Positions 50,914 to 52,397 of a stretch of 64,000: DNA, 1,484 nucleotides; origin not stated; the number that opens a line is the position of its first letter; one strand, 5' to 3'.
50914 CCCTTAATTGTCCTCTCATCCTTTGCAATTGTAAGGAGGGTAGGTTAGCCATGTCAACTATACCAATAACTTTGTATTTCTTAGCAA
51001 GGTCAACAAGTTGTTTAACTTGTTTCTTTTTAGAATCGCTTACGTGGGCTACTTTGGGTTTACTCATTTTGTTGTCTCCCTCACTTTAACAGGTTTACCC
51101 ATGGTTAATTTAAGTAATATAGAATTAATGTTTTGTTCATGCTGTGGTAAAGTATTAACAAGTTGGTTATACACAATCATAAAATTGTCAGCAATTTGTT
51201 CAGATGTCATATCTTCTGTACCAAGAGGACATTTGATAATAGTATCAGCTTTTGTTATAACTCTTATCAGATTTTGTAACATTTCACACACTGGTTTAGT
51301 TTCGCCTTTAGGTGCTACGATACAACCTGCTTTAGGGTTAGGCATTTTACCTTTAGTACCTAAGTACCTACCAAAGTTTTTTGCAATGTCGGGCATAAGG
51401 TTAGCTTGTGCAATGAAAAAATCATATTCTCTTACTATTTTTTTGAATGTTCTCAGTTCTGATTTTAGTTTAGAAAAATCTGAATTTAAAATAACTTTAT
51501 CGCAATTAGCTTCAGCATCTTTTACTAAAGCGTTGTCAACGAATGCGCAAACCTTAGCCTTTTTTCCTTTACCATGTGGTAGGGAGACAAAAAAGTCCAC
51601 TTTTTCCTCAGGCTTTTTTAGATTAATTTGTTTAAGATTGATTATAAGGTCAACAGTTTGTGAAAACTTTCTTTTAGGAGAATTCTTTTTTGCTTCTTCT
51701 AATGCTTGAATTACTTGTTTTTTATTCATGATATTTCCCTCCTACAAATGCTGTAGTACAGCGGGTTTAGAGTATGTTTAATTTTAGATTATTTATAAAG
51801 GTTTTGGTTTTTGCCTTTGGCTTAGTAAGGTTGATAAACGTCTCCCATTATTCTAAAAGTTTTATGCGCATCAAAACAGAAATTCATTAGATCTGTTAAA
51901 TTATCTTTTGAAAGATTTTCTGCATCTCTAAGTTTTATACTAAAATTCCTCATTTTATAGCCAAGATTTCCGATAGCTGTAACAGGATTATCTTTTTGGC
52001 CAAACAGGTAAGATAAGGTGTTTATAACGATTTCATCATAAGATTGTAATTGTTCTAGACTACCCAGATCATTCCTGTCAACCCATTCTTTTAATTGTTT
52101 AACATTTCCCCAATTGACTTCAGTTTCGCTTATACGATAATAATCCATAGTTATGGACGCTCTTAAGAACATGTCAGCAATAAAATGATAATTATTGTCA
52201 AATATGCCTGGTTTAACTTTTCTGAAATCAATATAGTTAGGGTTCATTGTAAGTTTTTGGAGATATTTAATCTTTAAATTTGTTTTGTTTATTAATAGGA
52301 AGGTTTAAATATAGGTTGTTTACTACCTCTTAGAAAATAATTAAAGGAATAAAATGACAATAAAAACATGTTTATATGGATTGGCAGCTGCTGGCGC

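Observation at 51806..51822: Recurrent 17-nt element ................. just upstream of promoters of highly expressed genes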

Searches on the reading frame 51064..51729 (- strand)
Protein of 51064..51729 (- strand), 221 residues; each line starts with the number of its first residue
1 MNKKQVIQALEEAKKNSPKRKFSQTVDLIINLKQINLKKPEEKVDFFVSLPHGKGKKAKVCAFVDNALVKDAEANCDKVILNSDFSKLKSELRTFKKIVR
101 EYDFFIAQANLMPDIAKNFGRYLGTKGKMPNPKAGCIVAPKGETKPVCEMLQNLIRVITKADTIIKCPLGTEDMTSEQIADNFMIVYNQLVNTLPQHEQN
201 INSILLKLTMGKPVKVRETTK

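Call 7: search_protein_families(library=pfam, proteins=[window:51064-51729:-])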
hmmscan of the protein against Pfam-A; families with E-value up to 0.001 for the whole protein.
window:51064-51729:- (221 aa): 1 family
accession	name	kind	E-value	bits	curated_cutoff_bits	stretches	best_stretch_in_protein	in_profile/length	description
PF00687.26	Ribosomal_L1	-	5.7e-43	147.2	32.2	1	15-211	3-197/198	Ribosomal protein L1p/L10e family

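Call 12: find_encoding_contigs(protein=window:51064-51729:-, flank=10000, max_places=10)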
Protein window:51064-51729:- (221 aa): no gene with exactly this product is on record in the collection.

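Call 13: search_solved_structures(query=window:51064-51729:-, show_alignments=1)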
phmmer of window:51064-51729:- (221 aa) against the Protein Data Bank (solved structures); distinct sequences matched with E-value up to 0.001: 74 (the best 60 are shown).
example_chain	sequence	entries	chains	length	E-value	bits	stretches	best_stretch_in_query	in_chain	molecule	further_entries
4v4n_AA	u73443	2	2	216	1.3e-43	152.3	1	3-216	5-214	50S ribosomal protein L1P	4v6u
9srb_BA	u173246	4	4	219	2.4e-43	151.5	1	3-217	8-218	Large ribosomal subunit protein uL1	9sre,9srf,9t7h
1cjs_A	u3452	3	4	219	2.1e-36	128.8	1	1-218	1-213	50S RIBOSOMAL PROTEIN L1P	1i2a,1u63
4lq4_A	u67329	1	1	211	6.6e-36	127.2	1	1-216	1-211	50S ribosomal protein L1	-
1dwu_A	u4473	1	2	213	1.9e-34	122.4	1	1-217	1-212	RIBOSOMAL PROTEIN L1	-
4v5z_B5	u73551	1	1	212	3.4e-30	108.5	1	4-216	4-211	60S Ribosomal protein L10a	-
4d5y_u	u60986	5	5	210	5.6e-30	107.8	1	6-215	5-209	60S RIBOSOMAL PROTEIN UL1 | 60S RIBOSOMAL PROTEIN L10A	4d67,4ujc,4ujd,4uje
1mzp_A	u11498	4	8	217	1.3e-21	80.5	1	3-217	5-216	50s ribosomal protein L1P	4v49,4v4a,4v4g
8hku_AL1P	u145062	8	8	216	3.1e-21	79.3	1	3-217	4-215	50S ribosomal protein L1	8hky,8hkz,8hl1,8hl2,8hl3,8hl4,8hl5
4v8m_BJ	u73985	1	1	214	1.5e-17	67.2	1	8-215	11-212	RIBOSOMAL PROTEIN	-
8i9r_Lq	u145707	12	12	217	1.6e-17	67.2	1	7-215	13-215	Ribosomal protein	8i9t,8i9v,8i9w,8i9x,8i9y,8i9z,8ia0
9rvu_HL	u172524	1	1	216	4.5e-17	65.7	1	8-215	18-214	Large ribosomal subunit protein uL1B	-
9vtg_LA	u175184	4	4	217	1.8e-16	63.7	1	17-216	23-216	Ribosomal protein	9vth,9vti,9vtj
3j3v_5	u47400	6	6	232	9.5e-16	61.4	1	8-220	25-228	50S ribosomal protein L1 | Large ribosomal subunit protein uL1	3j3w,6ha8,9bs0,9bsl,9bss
3qoy_A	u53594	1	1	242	3.9e-15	59.4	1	16-216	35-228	50S ribosomal protein L1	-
4v3p_LA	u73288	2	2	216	9.4e-15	58.1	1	6-216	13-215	Ribosomal protein | 60S ribosomal protein L1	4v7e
5ot7_f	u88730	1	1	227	3.5e-14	56.2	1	12-217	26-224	50S ribosomal protein L1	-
4u1u_B5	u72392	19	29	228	3.6e-14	56.2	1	12-217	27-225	50S ribosomal protein L1 | RIBOSOMAL PROTEIN L1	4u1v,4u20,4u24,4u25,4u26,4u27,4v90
2om7_K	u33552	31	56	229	3.6e-14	56.2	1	12-217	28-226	50S ribosomal protein L1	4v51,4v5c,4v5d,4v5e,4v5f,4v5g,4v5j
5npm_A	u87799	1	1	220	3.7e-14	56.2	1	13-217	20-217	50S ribosomal protein L1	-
2hw8_A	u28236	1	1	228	4.2e-14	56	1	13-217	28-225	50S ribosomal protein L1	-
1ml5_c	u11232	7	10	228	4.2e-14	56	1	13-217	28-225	50S RIBOSOMAL PROTEIN L1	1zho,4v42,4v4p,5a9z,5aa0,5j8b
4v8o_BC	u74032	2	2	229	4.2e-14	56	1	13-217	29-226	50S RIBOSOMAL PROTEIN L1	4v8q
1eg0_N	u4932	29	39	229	4.2e-14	56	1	13-217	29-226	PROTEIN (RIBOSOMAL PROTEIN L1) | 50S ribosomal protein L1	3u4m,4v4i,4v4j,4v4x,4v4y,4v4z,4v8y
7nhk_F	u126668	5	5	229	5.5e-14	55.6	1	14-216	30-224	50S ribosomal protein L1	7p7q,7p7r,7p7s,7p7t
3tg8_A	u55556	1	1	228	5.7e-14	55.6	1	13-217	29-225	50S ribosomal protein L1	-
4wf1_B5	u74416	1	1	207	8.5e-14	55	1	15-215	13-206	50S ribosomal protein L1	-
4qvi_A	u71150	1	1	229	1e-13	54.8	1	13-216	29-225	50S ribosomal protein L1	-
487d_H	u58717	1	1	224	1e-13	54.7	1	13-217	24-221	50S ribosomal protein L1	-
1ad2_A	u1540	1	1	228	1.1e-13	54.6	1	13-217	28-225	RIBOSOMAL PROTEIN L1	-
4v5a_BC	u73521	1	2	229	1.4e-13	54.3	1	12-217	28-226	50S RIBOSOMAL PROTEIN L1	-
3umy_A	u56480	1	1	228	1.7e-13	54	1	13-216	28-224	50S ribosomal protein L1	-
4f9t_A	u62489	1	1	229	1.7e-13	54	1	13-216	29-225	50S ribosomal protein L1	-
3u56_A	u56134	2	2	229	1.7e-13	54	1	13-216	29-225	50S ribosomal protein L1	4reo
4qgb_A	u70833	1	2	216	3e-13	53.2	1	13-197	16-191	50S ribosomal protein L1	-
4qg3_A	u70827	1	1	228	3.6e-13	53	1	13-197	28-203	50S ribosomal protein L1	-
5uq7_C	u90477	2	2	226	1.4e-12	51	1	12-217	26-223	50S ribosomal protein L1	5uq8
6enj_7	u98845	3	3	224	2.3e-12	50.3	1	16-216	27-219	50S ribosomal protein L1 | Large ribosomal subunit protein uL1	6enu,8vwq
8ux8_A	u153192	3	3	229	2.5e-12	50.2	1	16-216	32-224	Large ribosomal subunit protein uL1 | 50S ribosomal protein L1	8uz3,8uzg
4v4v_B2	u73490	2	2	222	2.5e-12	50.2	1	16-216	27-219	50S ribosomal protein L1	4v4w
2rdo_9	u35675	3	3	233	2.6e-12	50.1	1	16-216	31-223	50S ribosomal protein L1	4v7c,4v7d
3j46_5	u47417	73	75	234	2.6e-12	50.1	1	16-216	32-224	50S ribosomal protein L1 | Large ribosomal subunit protein uL1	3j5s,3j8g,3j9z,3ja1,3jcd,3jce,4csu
5uyk_03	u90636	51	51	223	3.9e-12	49.6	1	16-214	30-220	50S ribosomal protein L1 | Large ribosomal subunit protein uL1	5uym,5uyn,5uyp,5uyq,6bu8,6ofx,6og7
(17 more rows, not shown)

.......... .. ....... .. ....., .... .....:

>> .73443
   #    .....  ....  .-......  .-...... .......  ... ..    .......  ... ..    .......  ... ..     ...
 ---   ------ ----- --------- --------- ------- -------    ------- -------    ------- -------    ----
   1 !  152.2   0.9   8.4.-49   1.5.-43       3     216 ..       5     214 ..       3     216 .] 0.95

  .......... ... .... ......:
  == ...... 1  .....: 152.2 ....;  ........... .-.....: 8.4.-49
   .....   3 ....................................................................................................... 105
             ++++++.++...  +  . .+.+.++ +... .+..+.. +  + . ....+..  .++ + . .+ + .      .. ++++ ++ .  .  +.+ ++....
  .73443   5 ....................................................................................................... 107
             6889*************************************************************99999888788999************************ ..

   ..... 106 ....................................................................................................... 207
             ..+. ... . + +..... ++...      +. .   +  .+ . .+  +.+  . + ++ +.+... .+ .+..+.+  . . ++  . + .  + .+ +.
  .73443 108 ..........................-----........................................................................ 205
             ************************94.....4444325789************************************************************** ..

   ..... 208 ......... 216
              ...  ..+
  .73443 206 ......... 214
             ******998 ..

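Call 17: find_related_loci(query=window:51064-51729:-, collection=genome_contigs, flank=10000)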
Query window:51064-51729:- (221 aa) in genome_contigs; peptide patterns used: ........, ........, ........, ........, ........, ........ (x = any residue, [..] = any of these).
197 stretches matched a pattern; 79 encode a relative of the query (tblastn E <= 1e-3); 79 distinct loci.
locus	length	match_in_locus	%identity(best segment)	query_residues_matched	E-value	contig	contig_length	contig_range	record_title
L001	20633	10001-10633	53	1-213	2e-76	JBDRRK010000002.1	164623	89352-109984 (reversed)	MAG: archaeon isolate MEGAHIT-group-2.92 k141_180545, whole genome shotgun sequence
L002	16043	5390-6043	54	1-218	2e-75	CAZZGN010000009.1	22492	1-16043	MAG TPA_asm: uncultured Methanosarcinales archaeon isolate SRP104257_co1_4 genome assembly, contig: NODE_1189_length_224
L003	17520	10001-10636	55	1-214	6e-74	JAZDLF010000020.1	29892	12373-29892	MAG: Candidatus Woesearchaeota archaeon isolate MEGAHIT-group-0.579 k141_4614318, whole genome shotgun sequence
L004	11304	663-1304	53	1-214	7e-72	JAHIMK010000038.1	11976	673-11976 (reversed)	MAG: Nanoarchaeota archaeon isolate KR13_N2.mb.68 KR13_N2.mb.68_k141_177993, whole genome shotgun sequence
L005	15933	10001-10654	49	1-218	3e-70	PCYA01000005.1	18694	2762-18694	MAG: Candidatus Woesearchaeota archaeon CG10_big_fil_rev_8_21_14_0_10_37_12 CG10_8_21_14_0.10_scaffold_7813_c, whole gen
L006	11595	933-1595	49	1-221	3e-70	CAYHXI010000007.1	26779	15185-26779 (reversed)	MAG TPA_asm: uncultured Methanosarcinales archaeon isolate ERP119705_co15_591 genome assembly, contig: NODE_1539_length_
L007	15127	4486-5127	51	1-216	3e-70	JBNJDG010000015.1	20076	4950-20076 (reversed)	MAG: Nanobdellota archaeon isolate Y23_60dBSd3.bin.17 NODE_653_length_20076_cov_23.590880, whole genome shotgun sequence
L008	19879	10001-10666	51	1-221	2e-70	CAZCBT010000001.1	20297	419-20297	MAG TPA_asm: Candidatus Woesearchaeota archaeon isolate binchicken_co19_519 genome assembly, contig: NODE_4117_length_20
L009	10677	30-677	50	1-216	8e-70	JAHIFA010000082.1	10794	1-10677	MAG: Nanoarchaeota archaeon isolate KR11_0.1_MetaG.mb.55 KR11_0.1_MetaG.mb.55_k141_616499, whole genome shotgun sequence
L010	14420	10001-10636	51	1-214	8e-70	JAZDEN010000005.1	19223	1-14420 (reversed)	MAG: archaeon isolate MEGAHIT-group-0.152 k141_2177834, whole genome shotgun sequence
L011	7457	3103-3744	50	1-216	2e-69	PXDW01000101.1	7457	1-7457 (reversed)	MAG: Candidatus Woesearchaeota archaeon isolate T3Sed10_350R1 T3-Sed10-C26407, whole genome shotgun sequence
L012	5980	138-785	49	1-216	2e-69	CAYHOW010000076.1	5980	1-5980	MAG TPA_asm: Candidatus Woesearchaeota archaeon isolate ERP119705_co14_579 genome assembly, contig: NODE_23869_length_59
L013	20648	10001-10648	49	1-216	5e-68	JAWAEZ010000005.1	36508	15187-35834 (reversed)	MAG: Candidatus Woesearchaeota archaeon isolate QQ_201907_bins_197 QQ_201907_bins_197_scaffold_5, whole genome shotgun s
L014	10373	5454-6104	52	1-217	5e-68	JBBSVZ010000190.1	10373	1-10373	MAG: Nanoarchaeota archaeon isolate H43-bin159_1 H43_bin159_1_000000000190, whole genome shotgun sequence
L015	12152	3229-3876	49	1-216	4e-67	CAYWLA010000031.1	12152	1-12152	MAG TPA_asm: uncultured Methanosarcinales archaeon isolate SRP178699_co1_467 genome assembly, contig: NODE_7062_length_1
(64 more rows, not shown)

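Call 20: find_homologous_proteins(query=window:51064-51729:-, max_evalue=1e-40)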
Query window:51064-51729:- (221 aa): 1861 proteins with E <= 1e-40 among 2217 candidates; the best 120 are listed.
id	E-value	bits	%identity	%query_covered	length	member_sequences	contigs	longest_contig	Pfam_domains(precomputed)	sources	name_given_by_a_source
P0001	1.1e-139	481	100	100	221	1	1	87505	PF00687.27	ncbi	ncbi:MAG: 50S ribosomal protein L1 [archaeon]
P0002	5.2e-122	423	85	100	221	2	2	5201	PF00687.27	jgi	-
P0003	9.9e-103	360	71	98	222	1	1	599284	PF00687.27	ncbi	-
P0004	1.9e-77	278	54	97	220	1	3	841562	PF00687.27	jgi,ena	-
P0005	2.8e-74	267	55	97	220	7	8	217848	PF00687.27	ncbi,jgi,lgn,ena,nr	ncbi:50S ribosomal protein L1 [archaeon]|jgi:large subunit ribosomal protein L1|nr:50S ribosomal pro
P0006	4.7e-74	267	55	97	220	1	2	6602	PF00687.27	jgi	-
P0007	4.9e-74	266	56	97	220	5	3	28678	PF00687.27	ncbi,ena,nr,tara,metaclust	ncbi:50S ribosomal protein L1 [archaeon]|nr:50S ribosomal protein L1 [archaeon] MAG78411.1 50S ribos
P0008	1.6e-73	265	56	98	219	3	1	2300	PF00687.27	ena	-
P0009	7.4e-73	263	53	97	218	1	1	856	PF00687.27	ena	-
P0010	9.5e-73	262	56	98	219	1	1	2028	PF00687.27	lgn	-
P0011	1.1e-72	262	56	98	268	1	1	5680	PF00687.27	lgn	-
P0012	1.8e-72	261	58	98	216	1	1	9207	PF00687.27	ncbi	-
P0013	2.0e-72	261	56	98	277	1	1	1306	PF00687.27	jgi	jgi:large subunit ribosomal protein L1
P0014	5.4e-72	260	56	99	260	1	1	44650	PF00687.27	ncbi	-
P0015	5.6e-72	260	55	98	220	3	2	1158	PF00687.27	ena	-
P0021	4.4e-71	257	53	96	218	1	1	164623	PF00687.27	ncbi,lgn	ncbi:MAG: 50S ribosomal protein L1 [archaeon]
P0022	4.5e-71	257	54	98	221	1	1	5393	PF00687.27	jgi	jgi:large subunit ribosomal protein L1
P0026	3.9e-70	254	51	98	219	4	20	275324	PF00687.27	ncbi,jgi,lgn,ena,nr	ncbi:50S ribosomal protein L1 [archaeon]|jgi:large subunit ribosomal protein L1|nr:50S ribosomal pro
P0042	7.7e-69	250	54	98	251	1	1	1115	PF00687.27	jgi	jgi:large subunit ribosomal protein L1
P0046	1.1e-68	249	53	98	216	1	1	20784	PF00687.27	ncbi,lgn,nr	ncbi:MAG: 50S ribosomal protein L1 [Nanoarchaeota archaeon]|nr:50S ribosomal protein L1 [Nanoarchaeo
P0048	1.3e-68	249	55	97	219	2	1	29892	PF00687.27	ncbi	ncbi:MAG: 50S ribosomal protein L1 [Candidatus Woesearchaeota archaeon]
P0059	2.4e-68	248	52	98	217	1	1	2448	PF00687.27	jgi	jgi:large subunit ribosomal protein L1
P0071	9.3e-68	246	52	98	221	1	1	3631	PF00687.27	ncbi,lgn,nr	ncbi:50S ribosomal protein L1 [Candidatus Woesearchaeota archaeon]|nr:MAG: 50S ribosomal protein L1 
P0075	1.6e-67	245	54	98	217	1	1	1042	PF00687.27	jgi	jgi:large subunit ribosomal protein L1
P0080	2.5e-67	245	54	99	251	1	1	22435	PF00687.27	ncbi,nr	ncbi:MAG: 50S ribosomal protein L1 [Nanoarchaeota archaeon]|nr:50S ribosomal protein L1 [Nanoarchaeo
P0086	5.3e-67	244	51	99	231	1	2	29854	PF00687.27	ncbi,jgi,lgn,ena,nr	ncbi:MAG: 50S ribosomal protein L1 [Nanoarchaeota archaeon]|nr:50S ribosomal protein L1 [Nanoarchaeo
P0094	8.9e-67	243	52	100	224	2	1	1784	PF00687.27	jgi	jgi:large subunit ribosomal protein L1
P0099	1.1e-66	242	53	98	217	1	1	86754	PF00687.27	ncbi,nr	ncbi:MAG: 50S ribosomal protein L1 [bacterium]|nr:50S ribosomal protein L1 [bacterium]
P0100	1.1e-66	242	50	99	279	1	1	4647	PF00687.27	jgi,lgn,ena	jgi:large subunit ribosomal protein L1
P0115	3.8e-66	241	53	88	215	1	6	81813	PF00687.27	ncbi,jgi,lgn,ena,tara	jgi:large subunit ribosomal protein L1|tara:strand:+ start:457 stop:1104 length:648 start_codon:yes 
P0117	3.9e-66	241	54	90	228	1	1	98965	PF00687.27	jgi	jgi:large subunit ribosomal protein L1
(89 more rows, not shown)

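Call 21: find_encoding_contigs(protein=P0003, flank=10000, max_places=3)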
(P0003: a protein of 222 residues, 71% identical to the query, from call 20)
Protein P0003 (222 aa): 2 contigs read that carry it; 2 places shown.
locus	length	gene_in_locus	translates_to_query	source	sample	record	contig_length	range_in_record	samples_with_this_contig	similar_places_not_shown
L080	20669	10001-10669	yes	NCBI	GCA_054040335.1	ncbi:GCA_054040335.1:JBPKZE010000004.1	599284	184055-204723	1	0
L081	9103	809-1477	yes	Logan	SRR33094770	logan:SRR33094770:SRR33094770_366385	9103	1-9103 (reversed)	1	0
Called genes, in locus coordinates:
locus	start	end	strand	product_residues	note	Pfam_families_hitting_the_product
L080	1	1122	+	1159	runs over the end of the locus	PF02463:SMC_N, PF13175:AAA_15, PF13304:AAA_21 (faint), PF13476:AAA_23, PF28367:CEP128 (weak), PF06470:SMC_hinge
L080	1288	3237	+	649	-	PF02752:Arrestin_C (faint), PF07705:CARDB (faint), PF10633:NPCBM_assoc (faint), PF07703:A2M_BRD (weak)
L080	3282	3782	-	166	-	PF02676:TYW3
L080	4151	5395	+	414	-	PF00932:LTD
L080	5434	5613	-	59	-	-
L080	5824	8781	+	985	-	PF00133:tRNA-synt_1, PF01921:tRNA-synt_1f (faint), PF09334:tRNA-synt_1g, PF01406:tRNA-synt_1e (weak), PF08264:Anticodon_1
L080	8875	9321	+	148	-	-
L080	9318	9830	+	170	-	PF05175:MTS, PF06325:PrmA (weak), PF07669:Eco57I, PF13489:Methyltransf_23 (faint), PF13847:Methyltransf_31, PF08241:Methyltransf_11 (faint), PF13649:Methyltransf_25 (weak), PF10354:BMT5-like (weak)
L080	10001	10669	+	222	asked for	PF00687:Ribosomal_L1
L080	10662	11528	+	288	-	PF00466:Ribosomal_L10, PF17777:RL10P_insert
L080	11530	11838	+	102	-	-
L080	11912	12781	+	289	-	-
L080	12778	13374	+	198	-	PF09335:VTT_dom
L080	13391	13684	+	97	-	-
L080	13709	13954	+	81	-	-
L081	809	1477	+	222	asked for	PF00687:Ribosomal_L1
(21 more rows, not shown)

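Call 22: find_encoding_contigs(protein=P0002, flank=10000, max_places=3)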
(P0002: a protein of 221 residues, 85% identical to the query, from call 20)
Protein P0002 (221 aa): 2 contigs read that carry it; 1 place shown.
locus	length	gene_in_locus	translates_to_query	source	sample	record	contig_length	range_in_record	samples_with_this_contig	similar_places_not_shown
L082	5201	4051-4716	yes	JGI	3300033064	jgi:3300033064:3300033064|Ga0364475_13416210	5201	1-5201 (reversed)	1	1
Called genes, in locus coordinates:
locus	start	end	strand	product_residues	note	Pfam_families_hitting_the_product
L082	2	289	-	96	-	?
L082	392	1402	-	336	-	PF07282:Cas12f1-like_TNB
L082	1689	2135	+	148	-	-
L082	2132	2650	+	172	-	PF05175:MTS, PF03602:Cons_hypoth95 (faint), PF06325:PrmA (weak), PF13489:Methyltransf_23 (weak), PF13847:Methyltransf_31, PF10354:BMT5-like (weak), PF13649:Methyltransf_25 (weak), PF07669:Eco57I, +1 more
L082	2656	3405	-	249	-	-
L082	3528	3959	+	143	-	-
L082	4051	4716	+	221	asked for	PF00687:Ribosomal_L1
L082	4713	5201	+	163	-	?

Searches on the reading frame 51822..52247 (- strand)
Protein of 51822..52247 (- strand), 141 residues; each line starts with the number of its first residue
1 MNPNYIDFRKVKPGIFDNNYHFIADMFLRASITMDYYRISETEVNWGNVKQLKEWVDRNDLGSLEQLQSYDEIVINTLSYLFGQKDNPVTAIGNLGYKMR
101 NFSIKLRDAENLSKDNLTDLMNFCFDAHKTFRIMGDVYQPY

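Call 7: search_protein_families(library=pfam, proteins=[window:51822-52247:-])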
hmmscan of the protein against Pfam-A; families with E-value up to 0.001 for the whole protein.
window:51822-52247:- (141 aa): 0 families

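Call 66: search_protein_families(library=ncbifam, proteins=[window:51822-52247:-], max_evalue=0.1)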
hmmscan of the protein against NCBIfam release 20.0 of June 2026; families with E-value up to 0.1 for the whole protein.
window:51822-52247:- (141 aa): 0 families

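Call 67: search_solved_structures(query=window:51822-52247:-, max_evalue=1)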
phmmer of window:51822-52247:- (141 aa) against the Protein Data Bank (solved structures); distinct sequences matched with E-value up to 1: 1.
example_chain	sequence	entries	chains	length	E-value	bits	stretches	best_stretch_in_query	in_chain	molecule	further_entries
1yxe_A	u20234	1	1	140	0.7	13.5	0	5-50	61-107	apical membrane antigen 1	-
